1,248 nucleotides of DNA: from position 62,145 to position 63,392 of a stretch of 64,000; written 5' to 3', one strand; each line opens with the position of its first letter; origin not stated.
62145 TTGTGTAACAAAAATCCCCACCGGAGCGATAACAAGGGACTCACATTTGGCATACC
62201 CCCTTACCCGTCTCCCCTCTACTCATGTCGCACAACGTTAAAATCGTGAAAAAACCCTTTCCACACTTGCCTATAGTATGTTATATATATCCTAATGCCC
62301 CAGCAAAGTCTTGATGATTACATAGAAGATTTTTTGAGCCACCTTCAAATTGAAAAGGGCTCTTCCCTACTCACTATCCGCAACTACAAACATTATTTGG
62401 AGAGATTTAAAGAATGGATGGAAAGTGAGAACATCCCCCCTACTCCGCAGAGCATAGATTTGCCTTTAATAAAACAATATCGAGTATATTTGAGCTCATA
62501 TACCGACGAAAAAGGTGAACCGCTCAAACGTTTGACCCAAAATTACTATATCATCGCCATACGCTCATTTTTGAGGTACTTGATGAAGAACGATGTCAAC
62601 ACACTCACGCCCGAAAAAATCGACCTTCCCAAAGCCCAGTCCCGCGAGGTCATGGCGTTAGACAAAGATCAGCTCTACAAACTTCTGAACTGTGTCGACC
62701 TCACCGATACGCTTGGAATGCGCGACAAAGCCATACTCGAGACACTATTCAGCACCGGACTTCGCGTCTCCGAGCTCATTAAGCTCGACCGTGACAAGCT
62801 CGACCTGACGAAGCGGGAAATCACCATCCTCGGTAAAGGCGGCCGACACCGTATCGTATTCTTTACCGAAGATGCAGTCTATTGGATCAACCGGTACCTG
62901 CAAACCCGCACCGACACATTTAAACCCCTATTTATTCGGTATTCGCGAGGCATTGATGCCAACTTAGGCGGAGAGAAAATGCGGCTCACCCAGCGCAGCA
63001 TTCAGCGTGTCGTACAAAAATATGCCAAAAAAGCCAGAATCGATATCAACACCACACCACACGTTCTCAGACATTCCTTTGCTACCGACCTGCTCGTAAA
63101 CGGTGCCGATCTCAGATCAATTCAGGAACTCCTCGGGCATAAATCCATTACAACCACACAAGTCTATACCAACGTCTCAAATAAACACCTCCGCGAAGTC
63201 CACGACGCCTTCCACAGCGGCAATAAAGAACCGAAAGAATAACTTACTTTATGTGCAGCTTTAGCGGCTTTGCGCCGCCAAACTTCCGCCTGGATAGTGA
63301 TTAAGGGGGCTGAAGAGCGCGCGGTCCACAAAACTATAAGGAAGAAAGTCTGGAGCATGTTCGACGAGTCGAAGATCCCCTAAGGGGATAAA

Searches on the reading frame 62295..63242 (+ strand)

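Call 102: search_protein_families(library=pfam, proteins=[window:62295-63242:+], max_evalue=0.0001)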
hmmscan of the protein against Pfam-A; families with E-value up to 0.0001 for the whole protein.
window:62295-63242:+ (315 aa): 4 families
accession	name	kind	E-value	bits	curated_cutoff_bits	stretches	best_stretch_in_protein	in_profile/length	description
PF00589.27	Phage_integrase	-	6.2e-41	140.5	27.1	1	122-297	3-171/172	Phage integrase family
PF02899.23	Phage_int_SAM_1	-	7e-12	45.9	22.3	1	10-98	1-81/83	Phage integrase, N-terminal SAM-like domain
PF13102.12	Phage_int_SAM_5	-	9.2e-08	32.8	22.3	1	7-106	3-92/98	Phage integrase SAM-like domain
PF13495.12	Phage_int_SAM_4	-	4.7e-05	24.2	27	0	7-46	43-82/85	Phage integrase, N-terminal SAM-like domain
